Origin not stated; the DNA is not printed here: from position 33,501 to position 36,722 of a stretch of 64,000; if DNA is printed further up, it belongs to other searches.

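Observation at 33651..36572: Family member 4 sits 8 bp upstream of a formylglycine sulfatase on the same strand, a likely operon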

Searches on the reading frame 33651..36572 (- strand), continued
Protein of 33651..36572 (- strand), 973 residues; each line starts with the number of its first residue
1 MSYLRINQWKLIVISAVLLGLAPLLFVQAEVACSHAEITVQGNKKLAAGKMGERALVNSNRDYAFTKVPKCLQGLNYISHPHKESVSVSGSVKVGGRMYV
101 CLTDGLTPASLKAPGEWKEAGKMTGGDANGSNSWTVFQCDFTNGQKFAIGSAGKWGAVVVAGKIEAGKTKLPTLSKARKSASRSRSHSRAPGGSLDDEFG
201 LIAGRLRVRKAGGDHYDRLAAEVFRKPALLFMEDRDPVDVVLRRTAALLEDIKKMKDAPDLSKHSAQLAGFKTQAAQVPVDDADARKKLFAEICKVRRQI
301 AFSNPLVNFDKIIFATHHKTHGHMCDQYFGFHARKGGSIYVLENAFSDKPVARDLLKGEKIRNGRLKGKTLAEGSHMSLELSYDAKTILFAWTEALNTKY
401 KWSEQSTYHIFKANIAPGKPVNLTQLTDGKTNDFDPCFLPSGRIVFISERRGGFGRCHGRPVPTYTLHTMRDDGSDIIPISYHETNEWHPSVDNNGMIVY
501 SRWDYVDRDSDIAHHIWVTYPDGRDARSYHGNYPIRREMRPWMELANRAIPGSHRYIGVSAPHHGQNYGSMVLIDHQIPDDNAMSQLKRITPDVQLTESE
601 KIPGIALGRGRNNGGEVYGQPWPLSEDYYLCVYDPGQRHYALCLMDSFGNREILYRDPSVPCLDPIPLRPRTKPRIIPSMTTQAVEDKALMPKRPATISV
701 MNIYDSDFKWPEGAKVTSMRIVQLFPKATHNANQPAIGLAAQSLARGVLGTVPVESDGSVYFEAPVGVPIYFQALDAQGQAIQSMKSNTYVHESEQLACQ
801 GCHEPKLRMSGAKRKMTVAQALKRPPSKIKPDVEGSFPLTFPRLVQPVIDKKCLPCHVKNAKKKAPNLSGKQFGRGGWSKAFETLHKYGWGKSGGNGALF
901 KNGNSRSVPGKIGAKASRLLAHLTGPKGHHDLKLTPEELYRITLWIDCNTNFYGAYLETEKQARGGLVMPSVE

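Call 41: search_protein_families(library=pfam, proteins=[L129:4950-6269:-, L096:271-1314:+, L141:790-2049:+, L107:1115-2929:+, L037:8831-9835:+, L011:13894-14772:-, L156:8840-12136:+, L093:15689-17353:-, L018:119-1201:+, L022:116-1888:+], max_evalue=0.001)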
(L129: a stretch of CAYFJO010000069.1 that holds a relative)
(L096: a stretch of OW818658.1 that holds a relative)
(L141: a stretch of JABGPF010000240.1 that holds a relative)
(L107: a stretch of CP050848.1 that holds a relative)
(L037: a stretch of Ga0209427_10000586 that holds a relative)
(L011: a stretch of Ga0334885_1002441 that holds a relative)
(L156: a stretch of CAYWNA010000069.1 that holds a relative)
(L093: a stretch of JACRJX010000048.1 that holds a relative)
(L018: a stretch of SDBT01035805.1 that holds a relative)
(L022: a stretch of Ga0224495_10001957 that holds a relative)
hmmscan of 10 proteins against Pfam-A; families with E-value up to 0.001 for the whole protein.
L129:4950-6269:- (439 aa): 2 families
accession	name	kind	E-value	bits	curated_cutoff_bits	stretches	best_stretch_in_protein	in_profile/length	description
PF19051.5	GFO_IDH_MocA_C2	-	5.4e-26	92.1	23.3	1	200-434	43-253/254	Oxidoreductase family, C-terminal alpha/beta domain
PF01408.29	GFO_IDH_MocA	-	1.8e-19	71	24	1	46-160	6-119/120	Oxidoreductase family, NAD-binding Rossmann fold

L096:271-1314:+ (347 aa): 1 family
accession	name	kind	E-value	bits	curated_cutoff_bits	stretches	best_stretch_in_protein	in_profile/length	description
PF06439.18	3keto-disac_hyd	-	1.1e-41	143.4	26.8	1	149-343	2-187/187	3-keto-disaccharide hydrolase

L141:790-2049:+ (419 aa): 3 families
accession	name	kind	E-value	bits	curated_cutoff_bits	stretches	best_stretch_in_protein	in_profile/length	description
PF13360.13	PQQ_2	-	6.1e-32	111.6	27.6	3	301-378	12-89/233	Outer membrane protein assembly factor BamB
PF13570.13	Beta-prop_ACSF4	-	1.5e-12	48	133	2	206-417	30-241/329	Beta-alanine-activating enzyme, beta-propeller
PF01011.28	PQQ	-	6.9e-08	32.1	26.7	0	77-140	48-107/595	Glucose/ethanol/alcohol dehydrogenase, beta-propeller domain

L107:1115-2929:+ (604 aa): 9 families
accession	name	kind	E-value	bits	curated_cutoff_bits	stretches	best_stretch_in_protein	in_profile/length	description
PF21783.3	YNCE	-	2.5e-09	37.4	27.1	1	43-119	255-331/339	YNCE-like beta-propeller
PF25174.1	Beta-prop_THOC3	-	2.6e-09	36.9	305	1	35-114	94-171/272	THOC3 beta-propeller domain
PF12894.13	ANAPC4_WD40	-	4.1e-08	33.8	22.9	0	342-382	42-81/91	Anaphase-promoting complex subunit 4 WD40 domain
PF03150.19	CCP_MauG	-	1.1e-06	29.8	25.6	0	387-415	3-31/149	Di-haem cytochrome c peroxidase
PF00034.26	Cytochrom_C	-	3.3e-05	25.5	21.3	0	504-604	1-89/90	Cytochrome c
PF21419.2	RoxA-like_Cyt-c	-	7.6e-05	22.6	26.7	1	549-578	4-33/39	RoxA-like, cytochrome c-like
PF02239.22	Cytochrom_D1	-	8.4e-05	21.7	25.5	0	338-382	76-120/368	Cytochrome D1 heme domain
PF01436.27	NHL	-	0.00043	20.6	20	0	276-300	3-26/28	NHL repeat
PF13442.11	Cytochrome_CBB3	-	0.00071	20.3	27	0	503-601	2-68/68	Cytochrome C oxidase, cbb3-type, subunit III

L037:8831-9835:+ (334 aa): 1 family
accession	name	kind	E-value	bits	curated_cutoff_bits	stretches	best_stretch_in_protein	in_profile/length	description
PF07963.17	N_methyl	-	4.8e-08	32.7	21.2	1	75-96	5-26/27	Prokaryotic N-terminal methylation motif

L011:13894-14772:- (292 aa): 6 families
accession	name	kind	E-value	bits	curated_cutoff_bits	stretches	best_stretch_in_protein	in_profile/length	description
PF00005.33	ABC_tran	-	8.5e-31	107.8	25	1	86-232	1-136/137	ABC transporter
PF13191.12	AAA_16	-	1.3e-06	29.5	32.6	1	84-260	10-137/167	AAA ATPase domain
PF13304.12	AAA_21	-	8.6e-06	26.5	27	0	99-121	2-24/304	AAA domain, putative AbiEii toxin, Type IV TA system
PF02463.25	SMC_N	-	3.8e-05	23.7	40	0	201-276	133-211/220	RecF/RecN/SMC N terminal domain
PF25199.1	nSTAND_NTPase5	-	0.00011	22.5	34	1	91-133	36-79/145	Novel STAND NTPase 5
PF13238.12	AAA_18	-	0.00025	21.9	29.4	0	99-124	1-27/128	AAA domain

L156:8840-12136:+ (1098 aa): 3 families
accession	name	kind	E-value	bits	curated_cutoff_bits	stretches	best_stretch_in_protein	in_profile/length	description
PF13360.13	PQQ_2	-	2.7e-34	119.3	27.6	2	691-851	15-160/233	Outer membrane protein assembly factor BamB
PF13570.13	Beta-prop_ACSF4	-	5.7e-14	52.7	133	1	719-777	29-89/329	Beta-alanine-activating enzyme, beta-propeller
PF01011.28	PQQ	-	1.3e-07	31.2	26.7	0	702-738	51-86/595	Glucose/ethanol/alcohol dehydrogenase, beta-propeller domain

L093:15689-17353:- (554 aa): 1 family
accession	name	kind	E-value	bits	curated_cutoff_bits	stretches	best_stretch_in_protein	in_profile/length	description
PF04734.18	Ceramidase_alk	-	5.4e-09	35.7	32.1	1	134-241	31-146/509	Neutral/alkaline non-lysosomal ceramidase, N-terminal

L018:119-1201:+ (360 aa): 2 families
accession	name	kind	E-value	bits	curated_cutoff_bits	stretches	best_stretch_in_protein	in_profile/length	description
PF08450.18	SGL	-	1.5e-12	48.1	26.3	1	106-251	90-213/246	SMP-30/Gluconolactonase/LRE-like region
PF01436.27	NHL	-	8.9e-07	29.1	20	0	279-295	11-27/28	NHL repeat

L022:116-1888:+ (590 aa): 1 family
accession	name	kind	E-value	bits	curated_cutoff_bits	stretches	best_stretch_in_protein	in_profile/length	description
PF04015.17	DUF362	-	1.3e-15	58.4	24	1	262-478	13-199/200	Domain of unknown function (DUF362)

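Call 42: predict_structure(alignment_id=A1)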
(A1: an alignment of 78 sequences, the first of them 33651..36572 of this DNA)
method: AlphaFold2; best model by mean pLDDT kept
length: 973 residues; sequences in the alignment: 78
mean_pLDDT: 90.3   pTM: 0.82
mean pLDDT of the five models: 90.3, 89.7, 89.5, 88.8, 88.7
residues with pLDDT >= 90: 728; 70-90: 167; 50-70: 47; < 50: 31
segments of 3 or more residues with pLDDT < 50: 1-5, 20-32, 184-192, 811-814
pLDDT, mean of each block of 10 residues (from residue 1): 48 57 42 82 94 93 92 97 94 97 96 97 84 96 97 95 91 87 48 73 88 84 97 95 98 97 98 96 96 98 97 94 88 94 95 95 97 94 98 95 96 94 96 98 97 85 95 97 92 97 70 83 90 81 93 96 91 93 93 93 82 85 98 93 97 90 94 95 90 90 89 95 93 89 93 97 96 96 91 92 68 65 97 96 98 95 93 93 96 83 86 94 84 94 97 96 96 84
secondary structure, 60 per line:
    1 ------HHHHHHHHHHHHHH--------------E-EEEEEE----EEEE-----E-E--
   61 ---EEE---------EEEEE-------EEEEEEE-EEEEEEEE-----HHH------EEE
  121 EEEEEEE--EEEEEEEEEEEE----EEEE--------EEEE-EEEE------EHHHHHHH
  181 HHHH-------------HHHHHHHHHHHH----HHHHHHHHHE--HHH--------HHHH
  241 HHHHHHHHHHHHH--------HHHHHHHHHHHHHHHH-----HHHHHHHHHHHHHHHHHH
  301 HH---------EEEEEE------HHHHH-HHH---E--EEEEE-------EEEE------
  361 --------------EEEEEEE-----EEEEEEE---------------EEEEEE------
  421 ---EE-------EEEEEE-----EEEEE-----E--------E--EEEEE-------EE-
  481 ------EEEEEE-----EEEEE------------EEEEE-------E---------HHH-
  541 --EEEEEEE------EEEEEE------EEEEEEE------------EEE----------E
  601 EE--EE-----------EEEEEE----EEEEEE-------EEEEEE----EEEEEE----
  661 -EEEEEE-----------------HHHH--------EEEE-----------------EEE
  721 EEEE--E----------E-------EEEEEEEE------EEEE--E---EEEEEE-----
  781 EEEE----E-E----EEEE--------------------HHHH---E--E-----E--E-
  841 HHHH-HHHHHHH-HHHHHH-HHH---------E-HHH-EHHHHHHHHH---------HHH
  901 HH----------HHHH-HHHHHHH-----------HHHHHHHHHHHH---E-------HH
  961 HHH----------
elements in order (helices of 4 or more, strands of 3 or more residues): H7-20 E37-42 E47-50 E64-66 E76-80 E88-94 E96-103 E118-127 E130-141 E146-149 E158-161 E163-166 H174-184 H198-209 H214-222 H237-253 H262-277 H283-302 E312-317 H324-328 E339-343 E351-354 E375-381 E387-393 E409-414 E433-438 E444-448 E466-470 E487-492 E498-502 E515-519 E543-549 E556-561 E568-574 E587-589 E600-602 E618-623 E628-633 E641-646 E651-656 E662-667 H685-688 E697-700 E718-724 E746-753 E760-763 E770-775 E781-784 E796-799 H820-823 H841-844 H846-852 H854-859 H880-888 H898-902 H913-916 H918-924 H936-947 H959-963

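Call 52: find_encoding_contigs(protein=P0007, flank=3000, max_places=2)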
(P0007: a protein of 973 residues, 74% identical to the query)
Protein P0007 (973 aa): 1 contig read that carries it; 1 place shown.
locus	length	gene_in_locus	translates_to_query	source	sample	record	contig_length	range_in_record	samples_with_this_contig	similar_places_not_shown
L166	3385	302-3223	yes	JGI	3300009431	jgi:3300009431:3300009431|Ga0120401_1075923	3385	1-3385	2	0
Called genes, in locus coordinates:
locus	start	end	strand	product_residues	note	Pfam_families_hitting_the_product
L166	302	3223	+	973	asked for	PF18582:HZS_alpha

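Call 53: find_encoding_contigs(protein=P0008, flank=3000, max_places=2)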
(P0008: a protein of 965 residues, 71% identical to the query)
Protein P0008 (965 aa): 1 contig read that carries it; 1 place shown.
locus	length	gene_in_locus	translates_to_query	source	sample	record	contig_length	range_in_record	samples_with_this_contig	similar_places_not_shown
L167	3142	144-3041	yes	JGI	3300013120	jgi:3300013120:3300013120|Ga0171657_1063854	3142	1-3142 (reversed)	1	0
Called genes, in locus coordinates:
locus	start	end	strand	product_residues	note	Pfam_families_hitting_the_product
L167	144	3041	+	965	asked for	PF18582:HZS_alpha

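Call 69: fold_search(model_id=the predicted structure, library=pdb)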
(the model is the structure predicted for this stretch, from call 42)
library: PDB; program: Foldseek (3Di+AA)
matches with E <= 10: 555; with E <= 0.001: 84
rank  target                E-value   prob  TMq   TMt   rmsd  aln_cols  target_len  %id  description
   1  5c2v_A                5.0e-25  1.00  0.48  0.60   6.6       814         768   17  Kuenenia stuttgartiensis Hydrazine Synthase (released 2015-10-14)
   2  5c2v_D                8.8e-25  1.00  0.48  0.60   6.4       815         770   18  Kuenenia stuttgartiensis Hydrazine Synthase (released 2015-10-14)
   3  1c5k                  1.4e-09  1.00  0.24  0.54   7.3       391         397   10  THE STRUCTURE OF TOLB, AN ESSENTIAL COMPONENT OF THE TOL-DEPENDENT TRANSLOCATION SYSTEM AND ITS INTERACTIONS WITH THE TR (released 2000-12-06)
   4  4pwz_A                2.4e-09  1.00  0.24  0.53   7.1       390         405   12  Crystal structure of TolB protein from Yersinia pestis CO92 (released 2014-04-02)
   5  4pwz_B                5.3e-09  1.00  0.23  0.52   7.3       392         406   11  Crystal structure of TolB protein from Yersinia pestis CO92 (released 2014-04-02)
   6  3iax_A                6.1e-09  1.00  0.23  0.53   7.4       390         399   10  The crystal structure of the TolB box of Colicin A in complex with TolB reveals important differences in the recruitme (released 2009-10-13)
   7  1crz                  6.1e-09  1.00  0.23  0.51   8.2       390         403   11  CRYSTAL STRUCTURE OF THE E. COLI TOLB PROTEIN (released 2000-08-16)
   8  2hqs_A                6.8e-09  1.00  0.24  0.52   7.4       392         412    9  Crystal structure of TolB/Pal complex (released 2007-04-03)
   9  2w8b_A                8.4e-09  1.00  0.24  0.52   7.2       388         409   10  Crystal structure of processed TolB in complex with Pal (released 2009-02-17)
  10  2w8b_B                2.1e-08  1.00  0.24  0.53   7.4       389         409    9  Crystal structure of processed TolB in complex with Pal (released 2009-02-17)
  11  2hqs_B                2.7e-08  1.00  0.24  0.53   7.3       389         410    9  Crystal structure of TolB/Pal complex (released 2007-04-03)
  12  6pnv                  3.5e-08  1.00  0.15  0.32  10.4       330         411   12  1.42 Angstrom Resolution Crystal Structure of Translocation Protein TolB from Salmonella enterica (released 2019-07-17)
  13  4r40_C                4.3e-08  1.00  0.24  0.53   7.3       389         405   11  Crystal Structure of TolB/Pal complex from Yersinia pestis. (released 2014-09-03)
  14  2ivz_C                4.6e-08  1.00  0.24  0.55   7.1       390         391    9  Structure of TolB in complex with a peptide of the colicin E9 T- domain (released 2006-08-16)
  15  4jml_A                6.9e-08  1.00  0.24  0.54   7.1       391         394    9  Crystal structure of the TolB(P201C)-ColicinE9 TBE peptide(A33C) complex. (released 2013-07-17)
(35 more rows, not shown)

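Call 80: search_solved_structures(query=L008:6368-7750:+, max_evalue=1e-40)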
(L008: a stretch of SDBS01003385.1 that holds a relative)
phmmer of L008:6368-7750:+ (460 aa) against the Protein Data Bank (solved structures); distinct sequences matched with E-value up to 1e-40: 29.
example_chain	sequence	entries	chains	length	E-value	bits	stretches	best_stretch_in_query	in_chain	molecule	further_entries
7an1_AAA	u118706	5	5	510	1.7e-91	310.5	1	35-458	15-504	Arylsulfatase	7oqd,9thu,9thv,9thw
7ana_AAA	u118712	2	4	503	6.5e-87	295.3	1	34-199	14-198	N-acetylgalactosamine-6-sulfatase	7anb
9fo1_A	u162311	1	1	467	3e-62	214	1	47-451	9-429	k-carrageenan sulfatase S1_16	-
7stt_A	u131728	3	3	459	3.2e-60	207.3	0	44-249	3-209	N-acetylgalactosamine-6-sulfatase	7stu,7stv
6prm_A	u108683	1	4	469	4.4e-60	206.8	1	37-447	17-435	exo-4S-kappa carrageenan S1 sulfatase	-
6psm_A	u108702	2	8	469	1.2e-58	202.2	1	37-447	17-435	exo-4S-kappa carrageenan S1 sulfatase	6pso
6bia_A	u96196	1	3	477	1.6e-58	201.7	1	33-440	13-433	Sulfatase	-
9hh3_A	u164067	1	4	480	1.1e-55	192.4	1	42-445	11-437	Sulfatase, family S1-19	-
6b0k_A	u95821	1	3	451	3.2e-55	190.8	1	46-440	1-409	Iota-carrageenan sulfatase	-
6b0j_A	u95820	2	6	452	3.3e-55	190.8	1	46-440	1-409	Iota-carrageenan sulfatase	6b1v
9hh2_A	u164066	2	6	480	3e-54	187.6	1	42-445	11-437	Sulfatase, family S1-19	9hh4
9s8a_A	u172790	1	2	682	7.4e-50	173.1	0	258-411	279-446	Sulfatase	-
8eg3_A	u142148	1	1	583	4.9e-49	170.4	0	212-403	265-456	Steryl-sulfatase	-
1p49_A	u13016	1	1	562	1.6e-48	168.7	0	212-403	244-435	STERYL-SULFATASE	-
1e2s_P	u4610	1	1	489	2.3e-48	168.2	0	46-172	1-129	Arylsulfatase A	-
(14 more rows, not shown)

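Call 81: search_solved_structures(query=L053:6512-8002:+, max_evalue=1e-40)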
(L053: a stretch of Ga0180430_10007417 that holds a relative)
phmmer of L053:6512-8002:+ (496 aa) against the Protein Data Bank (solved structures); distinct sequences matched with E-value up to 1e-40: 30.
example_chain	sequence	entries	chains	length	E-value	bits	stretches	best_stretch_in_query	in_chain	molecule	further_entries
7ana_AAA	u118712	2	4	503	6.2e-91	308.6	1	134-487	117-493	N-acetylgalactosamine-6-sulfatase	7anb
7an1_AAA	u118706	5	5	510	3.4e-89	302.9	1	139-479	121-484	Arylsulfatase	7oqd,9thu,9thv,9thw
9fo1_A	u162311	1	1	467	1e-62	215.6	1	72-486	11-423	k-carrageenan sulfatase S1_16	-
6prm_A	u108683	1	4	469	2.6e-62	214.2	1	67-491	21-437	exo-4S-kappa carrageenan S1 sulfatase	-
6psm_A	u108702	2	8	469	6.2e-61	209.7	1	67-491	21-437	exo-4S-kappa carrageenan S1 sulfatase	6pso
9s8a_A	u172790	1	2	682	8.1e-55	189.5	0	71-259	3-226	Sulfatase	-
7stt_A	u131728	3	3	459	5.2e-53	183.5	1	68-485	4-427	N-acetylgalactosamine-6-sulfatase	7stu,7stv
3ed4_A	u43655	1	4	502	2.4e-51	178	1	53-483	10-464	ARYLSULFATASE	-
9s8x_A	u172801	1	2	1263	3.7e-51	177.4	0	69-258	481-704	Sulfatase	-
8eg3_A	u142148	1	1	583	1e-50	175.9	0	49-174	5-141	Steryl-sulfatase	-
6bia_A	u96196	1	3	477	3.2e-49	171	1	66-493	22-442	Sulfatase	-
4fdi_A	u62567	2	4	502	7.6e-49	169.8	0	68-259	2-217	N-acetylgalactosamine-6-sulfatase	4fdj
1p49_A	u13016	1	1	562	8.1e-49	169.7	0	67-174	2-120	STERYL-SULFATASE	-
6s20_C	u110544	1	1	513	8.6e-48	166.3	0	68-181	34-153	N-acetylgalactosamine-6-O-sulfatase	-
6b0k_A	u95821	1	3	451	4.5e-47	163.9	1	69-493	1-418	Iota-carrageenan sulfatase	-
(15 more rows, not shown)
